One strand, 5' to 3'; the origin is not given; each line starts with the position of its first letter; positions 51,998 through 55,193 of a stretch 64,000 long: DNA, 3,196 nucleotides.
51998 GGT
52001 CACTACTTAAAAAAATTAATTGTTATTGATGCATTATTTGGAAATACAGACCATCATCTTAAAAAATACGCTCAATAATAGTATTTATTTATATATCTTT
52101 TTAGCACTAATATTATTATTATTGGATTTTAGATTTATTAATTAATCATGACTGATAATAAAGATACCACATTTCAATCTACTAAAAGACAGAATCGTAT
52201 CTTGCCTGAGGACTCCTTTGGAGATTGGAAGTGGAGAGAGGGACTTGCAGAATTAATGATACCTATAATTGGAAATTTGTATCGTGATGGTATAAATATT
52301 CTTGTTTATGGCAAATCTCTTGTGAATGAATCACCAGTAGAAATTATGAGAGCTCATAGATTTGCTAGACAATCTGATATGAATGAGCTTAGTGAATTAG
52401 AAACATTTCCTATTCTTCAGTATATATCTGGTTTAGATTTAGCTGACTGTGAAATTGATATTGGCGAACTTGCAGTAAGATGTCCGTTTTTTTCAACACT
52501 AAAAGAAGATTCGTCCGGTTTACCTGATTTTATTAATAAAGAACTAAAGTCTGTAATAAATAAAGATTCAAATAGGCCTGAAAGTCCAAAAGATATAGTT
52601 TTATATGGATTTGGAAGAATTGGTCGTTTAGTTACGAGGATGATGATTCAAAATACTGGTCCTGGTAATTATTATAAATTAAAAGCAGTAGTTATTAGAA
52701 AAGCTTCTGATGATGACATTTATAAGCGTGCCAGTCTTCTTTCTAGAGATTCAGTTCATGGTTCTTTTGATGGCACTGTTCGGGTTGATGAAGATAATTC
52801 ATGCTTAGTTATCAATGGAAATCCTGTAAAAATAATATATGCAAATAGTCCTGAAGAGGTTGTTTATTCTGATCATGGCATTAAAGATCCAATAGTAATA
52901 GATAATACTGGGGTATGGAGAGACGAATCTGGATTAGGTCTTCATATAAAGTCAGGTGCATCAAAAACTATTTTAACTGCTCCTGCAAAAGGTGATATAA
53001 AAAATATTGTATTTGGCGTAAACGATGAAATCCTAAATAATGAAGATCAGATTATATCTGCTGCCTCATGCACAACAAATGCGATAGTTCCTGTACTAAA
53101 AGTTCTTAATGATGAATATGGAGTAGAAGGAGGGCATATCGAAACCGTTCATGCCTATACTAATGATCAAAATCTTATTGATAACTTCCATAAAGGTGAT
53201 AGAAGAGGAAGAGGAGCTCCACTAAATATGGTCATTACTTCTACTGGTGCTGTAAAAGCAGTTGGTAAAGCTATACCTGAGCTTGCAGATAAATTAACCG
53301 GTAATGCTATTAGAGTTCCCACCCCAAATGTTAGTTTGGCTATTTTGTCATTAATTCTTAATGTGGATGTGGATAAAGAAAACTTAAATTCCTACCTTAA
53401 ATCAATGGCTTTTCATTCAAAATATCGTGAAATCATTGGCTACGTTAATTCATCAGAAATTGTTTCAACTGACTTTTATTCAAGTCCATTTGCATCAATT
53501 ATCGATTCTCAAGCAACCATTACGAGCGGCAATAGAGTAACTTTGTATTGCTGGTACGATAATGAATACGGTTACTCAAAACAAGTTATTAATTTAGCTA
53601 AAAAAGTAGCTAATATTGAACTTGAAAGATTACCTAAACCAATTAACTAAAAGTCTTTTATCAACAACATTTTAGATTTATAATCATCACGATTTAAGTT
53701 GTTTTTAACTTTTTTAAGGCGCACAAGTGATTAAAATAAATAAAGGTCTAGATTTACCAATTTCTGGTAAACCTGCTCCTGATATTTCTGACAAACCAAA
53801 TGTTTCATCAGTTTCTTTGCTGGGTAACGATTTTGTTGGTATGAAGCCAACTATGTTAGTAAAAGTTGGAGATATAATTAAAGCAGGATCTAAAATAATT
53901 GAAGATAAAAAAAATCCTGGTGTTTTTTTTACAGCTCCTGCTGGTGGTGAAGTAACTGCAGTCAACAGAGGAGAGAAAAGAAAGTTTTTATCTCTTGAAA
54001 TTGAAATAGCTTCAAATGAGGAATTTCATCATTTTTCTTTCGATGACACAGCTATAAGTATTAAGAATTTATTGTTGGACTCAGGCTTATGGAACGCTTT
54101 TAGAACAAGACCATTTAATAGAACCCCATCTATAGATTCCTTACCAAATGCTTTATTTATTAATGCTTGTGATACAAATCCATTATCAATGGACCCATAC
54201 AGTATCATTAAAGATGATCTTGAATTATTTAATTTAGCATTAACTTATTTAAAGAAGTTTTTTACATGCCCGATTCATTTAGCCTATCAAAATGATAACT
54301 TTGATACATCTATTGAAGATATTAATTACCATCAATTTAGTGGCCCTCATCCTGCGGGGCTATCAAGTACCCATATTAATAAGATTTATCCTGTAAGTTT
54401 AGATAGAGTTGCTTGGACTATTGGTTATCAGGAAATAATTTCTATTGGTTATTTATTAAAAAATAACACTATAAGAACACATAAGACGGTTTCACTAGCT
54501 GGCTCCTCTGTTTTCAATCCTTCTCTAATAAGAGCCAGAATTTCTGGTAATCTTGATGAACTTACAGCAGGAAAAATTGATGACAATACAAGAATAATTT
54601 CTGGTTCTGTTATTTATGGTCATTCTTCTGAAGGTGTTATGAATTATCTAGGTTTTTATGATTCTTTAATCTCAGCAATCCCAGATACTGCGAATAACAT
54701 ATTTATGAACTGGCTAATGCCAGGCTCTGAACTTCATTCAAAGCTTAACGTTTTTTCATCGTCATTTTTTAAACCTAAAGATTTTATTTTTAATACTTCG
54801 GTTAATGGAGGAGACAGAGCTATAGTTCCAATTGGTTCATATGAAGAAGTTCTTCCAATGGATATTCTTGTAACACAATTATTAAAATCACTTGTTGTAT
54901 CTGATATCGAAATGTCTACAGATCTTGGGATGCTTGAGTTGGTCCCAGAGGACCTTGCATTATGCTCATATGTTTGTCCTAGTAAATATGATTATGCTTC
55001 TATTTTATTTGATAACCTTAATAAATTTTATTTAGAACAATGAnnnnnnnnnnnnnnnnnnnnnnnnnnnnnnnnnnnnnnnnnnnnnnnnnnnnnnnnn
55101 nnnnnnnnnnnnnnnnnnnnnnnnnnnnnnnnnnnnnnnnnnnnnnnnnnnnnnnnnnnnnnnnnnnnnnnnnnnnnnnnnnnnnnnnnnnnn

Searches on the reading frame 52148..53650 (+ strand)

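Call 91: search_protein_families(library=pfam, proteins=[window:52148-53650:+], max_evalue=0.00001)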
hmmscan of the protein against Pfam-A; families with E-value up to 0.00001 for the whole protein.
window:52148-53650:+ (500 aa): 2 families
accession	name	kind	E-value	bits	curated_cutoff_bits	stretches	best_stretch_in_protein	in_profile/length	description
PF02800.25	Gp_dh_C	-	3.4e-42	144.2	24.4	1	313-470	1-158/158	Glyceraldehyde 3-phosphate dehydrogenase, C-terminal domain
PF00044.30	Gp_dh_N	-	2.3e-21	76.4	31.7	1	149-259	2-100/101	Glyceraldehyde 3-phosphate dehydrogenase, NAD binding domain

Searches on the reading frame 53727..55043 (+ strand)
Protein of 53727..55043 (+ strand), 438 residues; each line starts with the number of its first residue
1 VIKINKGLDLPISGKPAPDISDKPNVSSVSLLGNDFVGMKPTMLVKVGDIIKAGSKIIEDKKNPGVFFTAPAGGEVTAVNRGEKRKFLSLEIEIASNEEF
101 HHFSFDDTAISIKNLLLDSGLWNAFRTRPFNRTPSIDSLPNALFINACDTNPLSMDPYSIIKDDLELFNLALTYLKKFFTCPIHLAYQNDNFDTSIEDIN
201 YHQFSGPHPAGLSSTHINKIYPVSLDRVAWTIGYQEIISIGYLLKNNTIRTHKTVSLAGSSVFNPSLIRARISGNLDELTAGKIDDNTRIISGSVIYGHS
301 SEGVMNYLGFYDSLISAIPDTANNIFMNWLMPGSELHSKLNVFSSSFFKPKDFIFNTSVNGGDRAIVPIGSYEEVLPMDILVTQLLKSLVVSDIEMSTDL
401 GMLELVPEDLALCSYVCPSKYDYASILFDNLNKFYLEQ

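Call 91: search_protein_families(library=pfam, proteins=[window:53727-55043:+], max_evalue=0.00001)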
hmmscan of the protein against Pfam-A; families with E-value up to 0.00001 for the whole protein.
window:53727-55043:+ (438 aa): 3 families
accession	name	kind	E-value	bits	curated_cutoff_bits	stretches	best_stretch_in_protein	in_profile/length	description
PF24836.1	NQRA_2nd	-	1.4e-42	145.7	25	1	111-246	5-142/145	NqrA second alpha/beta domain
PF05896.17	NQRA_N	-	2.2e-34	118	25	1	2-94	1-93/94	NqrA N-terminal barrel-sandwich hybrid domain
PF11973.14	NQRA_SLBB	-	1.3e-11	45.2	27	1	254-301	1-49/51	NQRA C-terminal domain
